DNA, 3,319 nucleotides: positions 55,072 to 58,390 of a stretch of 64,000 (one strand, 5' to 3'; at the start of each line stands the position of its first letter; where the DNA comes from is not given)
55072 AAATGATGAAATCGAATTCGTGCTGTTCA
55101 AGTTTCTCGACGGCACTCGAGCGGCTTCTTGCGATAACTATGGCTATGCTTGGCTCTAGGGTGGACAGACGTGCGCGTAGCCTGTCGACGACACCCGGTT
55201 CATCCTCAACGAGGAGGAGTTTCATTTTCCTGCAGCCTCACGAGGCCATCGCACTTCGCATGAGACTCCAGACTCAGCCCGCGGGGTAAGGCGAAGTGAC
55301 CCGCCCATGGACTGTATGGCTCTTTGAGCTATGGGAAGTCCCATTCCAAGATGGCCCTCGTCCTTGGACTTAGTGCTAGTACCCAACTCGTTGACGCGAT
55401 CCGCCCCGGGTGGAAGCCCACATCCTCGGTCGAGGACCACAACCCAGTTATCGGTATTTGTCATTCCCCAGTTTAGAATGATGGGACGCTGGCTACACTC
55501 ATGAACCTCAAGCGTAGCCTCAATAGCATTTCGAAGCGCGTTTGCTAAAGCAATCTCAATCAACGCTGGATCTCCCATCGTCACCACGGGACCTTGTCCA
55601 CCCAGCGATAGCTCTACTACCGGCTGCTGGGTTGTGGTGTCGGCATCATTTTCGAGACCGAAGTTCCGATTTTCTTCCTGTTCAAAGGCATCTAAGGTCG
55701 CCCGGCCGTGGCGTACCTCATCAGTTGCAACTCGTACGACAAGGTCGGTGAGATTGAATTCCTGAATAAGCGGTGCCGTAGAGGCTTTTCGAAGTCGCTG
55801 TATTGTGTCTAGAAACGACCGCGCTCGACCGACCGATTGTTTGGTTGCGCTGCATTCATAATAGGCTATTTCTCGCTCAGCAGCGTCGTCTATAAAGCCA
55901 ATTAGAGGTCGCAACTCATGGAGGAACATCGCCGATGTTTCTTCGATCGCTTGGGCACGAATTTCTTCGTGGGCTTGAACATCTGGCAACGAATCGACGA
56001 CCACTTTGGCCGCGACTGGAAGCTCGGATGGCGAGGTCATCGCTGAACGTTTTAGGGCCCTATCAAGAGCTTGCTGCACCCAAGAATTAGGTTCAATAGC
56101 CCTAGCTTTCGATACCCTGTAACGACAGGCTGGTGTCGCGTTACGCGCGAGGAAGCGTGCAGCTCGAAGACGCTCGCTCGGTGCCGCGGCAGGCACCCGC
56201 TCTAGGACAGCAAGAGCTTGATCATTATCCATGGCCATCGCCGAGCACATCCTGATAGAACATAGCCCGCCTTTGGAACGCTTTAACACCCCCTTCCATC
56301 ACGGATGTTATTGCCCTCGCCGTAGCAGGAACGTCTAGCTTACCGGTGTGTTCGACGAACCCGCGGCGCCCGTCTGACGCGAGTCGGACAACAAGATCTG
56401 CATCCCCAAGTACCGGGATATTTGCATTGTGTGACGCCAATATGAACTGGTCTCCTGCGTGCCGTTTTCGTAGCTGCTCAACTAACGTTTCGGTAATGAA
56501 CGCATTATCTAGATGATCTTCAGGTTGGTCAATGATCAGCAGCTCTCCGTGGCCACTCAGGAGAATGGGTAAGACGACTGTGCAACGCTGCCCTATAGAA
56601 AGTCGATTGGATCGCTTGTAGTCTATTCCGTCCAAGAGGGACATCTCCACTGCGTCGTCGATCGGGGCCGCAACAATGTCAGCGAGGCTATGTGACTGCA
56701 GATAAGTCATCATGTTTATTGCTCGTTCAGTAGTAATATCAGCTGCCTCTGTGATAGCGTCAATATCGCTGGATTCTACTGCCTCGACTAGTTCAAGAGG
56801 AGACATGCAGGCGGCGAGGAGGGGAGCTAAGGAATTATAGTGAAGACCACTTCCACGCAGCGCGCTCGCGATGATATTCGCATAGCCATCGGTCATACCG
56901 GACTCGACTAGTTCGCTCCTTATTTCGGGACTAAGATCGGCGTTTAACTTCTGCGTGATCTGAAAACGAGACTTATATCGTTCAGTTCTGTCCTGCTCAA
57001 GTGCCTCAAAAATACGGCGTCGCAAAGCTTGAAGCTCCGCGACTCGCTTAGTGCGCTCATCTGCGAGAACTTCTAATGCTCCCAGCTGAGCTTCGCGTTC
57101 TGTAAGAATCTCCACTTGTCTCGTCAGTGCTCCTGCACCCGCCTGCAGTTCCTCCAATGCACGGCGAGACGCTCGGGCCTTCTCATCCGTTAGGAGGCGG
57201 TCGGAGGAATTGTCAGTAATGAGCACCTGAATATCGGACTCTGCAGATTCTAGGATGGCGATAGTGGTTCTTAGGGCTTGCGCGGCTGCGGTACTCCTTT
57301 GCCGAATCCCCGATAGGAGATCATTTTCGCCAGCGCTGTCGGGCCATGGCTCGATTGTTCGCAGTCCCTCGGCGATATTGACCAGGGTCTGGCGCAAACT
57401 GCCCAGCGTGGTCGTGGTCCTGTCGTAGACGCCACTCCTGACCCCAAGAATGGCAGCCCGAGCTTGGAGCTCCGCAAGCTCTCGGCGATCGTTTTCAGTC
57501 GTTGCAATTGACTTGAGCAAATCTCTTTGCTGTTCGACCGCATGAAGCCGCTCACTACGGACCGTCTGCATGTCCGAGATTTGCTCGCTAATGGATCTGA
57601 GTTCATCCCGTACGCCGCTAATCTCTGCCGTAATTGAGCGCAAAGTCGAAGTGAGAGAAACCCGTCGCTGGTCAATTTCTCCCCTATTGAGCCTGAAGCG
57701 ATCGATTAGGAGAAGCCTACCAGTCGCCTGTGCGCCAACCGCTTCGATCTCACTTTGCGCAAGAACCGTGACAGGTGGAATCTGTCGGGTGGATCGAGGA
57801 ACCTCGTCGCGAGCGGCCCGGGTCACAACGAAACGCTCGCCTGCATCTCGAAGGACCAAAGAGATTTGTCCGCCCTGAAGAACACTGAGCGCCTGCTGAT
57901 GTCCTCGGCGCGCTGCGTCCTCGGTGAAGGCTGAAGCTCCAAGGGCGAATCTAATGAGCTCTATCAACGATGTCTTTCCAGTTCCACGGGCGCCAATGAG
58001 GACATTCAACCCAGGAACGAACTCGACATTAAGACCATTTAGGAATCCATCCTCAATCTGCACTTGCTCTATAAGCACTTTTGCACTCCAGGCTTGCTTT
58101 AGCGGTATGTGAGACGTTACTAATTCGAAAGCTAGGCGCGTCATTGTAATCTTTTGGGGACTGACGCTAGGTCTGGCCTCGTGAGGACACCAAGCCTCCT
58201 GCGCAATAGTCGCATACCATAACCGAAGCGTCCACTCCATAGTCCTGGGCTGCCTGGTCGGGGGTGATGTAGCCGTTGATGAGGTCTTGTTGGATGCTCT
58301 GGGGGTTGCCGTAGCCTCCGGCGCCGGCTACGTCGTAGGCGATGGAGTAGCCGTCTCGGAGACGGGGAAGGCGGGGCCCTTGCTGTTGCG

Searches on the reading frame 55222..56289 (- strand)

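Call 59: search_protein_families(library=pfam, proteins=[window:55222-56289:-], max_evalue=0.001)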
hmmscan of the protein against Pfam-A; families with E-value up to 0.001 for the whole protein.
window:55222-56289:- (355 aa): 2 families
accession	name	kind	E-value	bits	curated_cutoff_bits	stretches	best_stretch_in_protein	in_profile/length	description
PF02518.31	HATPase_c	-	1.3e-11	45.3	26.4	1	239-351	1-110/111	Histidine kinase-, DNA gyrase B-, and HSP90-like ATPase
PF14501.12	HATPase_c_5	-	0.00085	19.6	22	0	245-334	7-88/102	GHKL domain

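Call 60: search_protein_families(library=padloc, proteins=[window:55222-56289:-], max_evalue=0.00001)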
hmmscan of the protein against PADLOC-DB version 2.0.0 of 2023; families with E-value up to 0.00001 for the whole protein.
window:55222-56289:- (355 aa): 0 families

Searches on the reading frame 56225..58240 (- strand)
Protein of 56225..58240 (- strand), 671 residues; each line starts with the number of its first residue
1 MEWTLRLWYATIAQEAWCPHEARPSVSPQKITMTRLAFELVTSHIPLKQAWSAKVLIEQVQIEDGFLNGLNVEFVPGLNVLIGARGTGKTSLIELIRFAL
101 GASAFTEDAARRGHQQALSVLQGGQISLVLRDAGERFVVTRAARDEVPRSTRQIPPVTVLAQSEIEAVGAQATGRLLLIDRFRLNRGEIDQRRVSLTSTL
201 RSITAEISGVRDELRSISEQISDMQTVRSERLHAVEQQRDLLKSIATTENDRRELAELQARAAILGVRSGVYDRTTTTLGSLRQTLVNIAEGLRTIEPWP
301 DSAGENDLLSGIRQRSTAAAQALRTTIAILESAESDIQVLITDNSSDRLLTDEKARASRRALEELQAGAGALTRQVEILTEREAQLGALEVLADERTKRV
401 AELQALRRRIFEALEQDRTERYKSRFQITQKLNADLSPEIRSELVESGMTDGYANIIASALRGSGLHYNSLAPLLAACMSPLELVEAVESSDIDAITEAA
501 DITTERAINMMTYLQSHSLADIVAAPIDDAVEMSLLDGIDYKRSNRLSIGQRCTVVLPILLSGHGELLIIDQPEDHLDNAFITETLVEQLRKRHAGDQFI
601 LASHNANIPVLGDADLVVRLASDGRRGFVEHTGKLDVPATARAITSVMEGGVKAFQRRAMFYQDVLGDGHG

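Call 59: search_protein_families(library=pfam, proteins=[window:56225-58240:-], max_evalue=0.001)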
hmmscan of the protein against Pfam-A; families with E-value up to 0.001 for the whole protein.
window:56225-58240:- (671 aa): 4 families
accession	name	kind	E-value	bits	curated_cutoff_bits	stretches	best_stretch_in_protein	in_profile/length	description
PF13304.12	AAA_21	-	9.3e-10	39.5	27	1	556-608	248-302/304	AAA domain, putative AbiEii toxin, Type IV TA system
PF02463.25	SMC_N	-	9.2e-08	32.2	40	1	71-105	19-53/220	RecF/RecN/SMC N terminal domain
PF13476.12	AAA_23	-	2.3e-07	32.1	27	1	68-257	11-175/201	AAA domain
PF00005.33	ABC_tran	-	0.00024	22.1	25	0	69-97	3-32/137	ABC transporter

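Call 60: search_protein_families(library=padloc, proteins=[window:56225-58240:-], max_evalue=0.00001)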
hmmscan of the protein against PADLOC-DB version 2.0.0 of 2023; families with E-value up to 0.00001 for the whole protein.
window:56225-58240:- (671 aa): 18 families
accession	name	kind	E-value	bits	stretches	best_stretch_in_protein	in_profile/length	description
PDLC02208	Ppl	-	5.2e-19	65.9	1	548-658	778-888/894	-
PDLC04135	mad3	-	3.8e-17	60.9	1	67-622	13-339/374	mads_3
PDLC03859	LmuB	-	4.4e-11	40.7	1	56-152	4-91/611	-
PDLC03863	LmuB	-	5.9e-10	36.5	1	70-145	18-86/610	-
PDLC02980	AriA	-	6.6e-10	37.4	0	556-608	248-302/304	-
PDLC04678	PDC-M49A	-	7.2e-09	32.5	0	560-629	564-633/681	-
PDLC03862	LmuB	-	2.3e-08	30.9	1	71-134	22-87/643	-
PDLC03867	LmuB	-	6.1e-08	29.6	1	55-104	4-53/605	-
PDLC04679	PDC-M49A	-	2e-07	28.1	0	565-635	429-499/541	-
PDLC00102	GajA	-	4.6e-07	26.7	0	57-102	3-49/532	AAA ATPase domain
PDLC04213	HEC-02A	-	9.8e-07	26.6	1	67-104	14-51/337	-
PDLC00099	GajA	-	1.7e-06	25.3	0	68-103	21-56/626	AAA ATPase domain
PDLC04164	AriA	-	1.8e-06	25.7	0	559-618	187-245/253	-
PDLC03865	LmuB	-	2.3e-06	24.1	0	72-433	27-437/1007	-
PDLC00096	GajA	-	5.3e-06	23.4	0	68-100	16-48/630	AAA ATPase domain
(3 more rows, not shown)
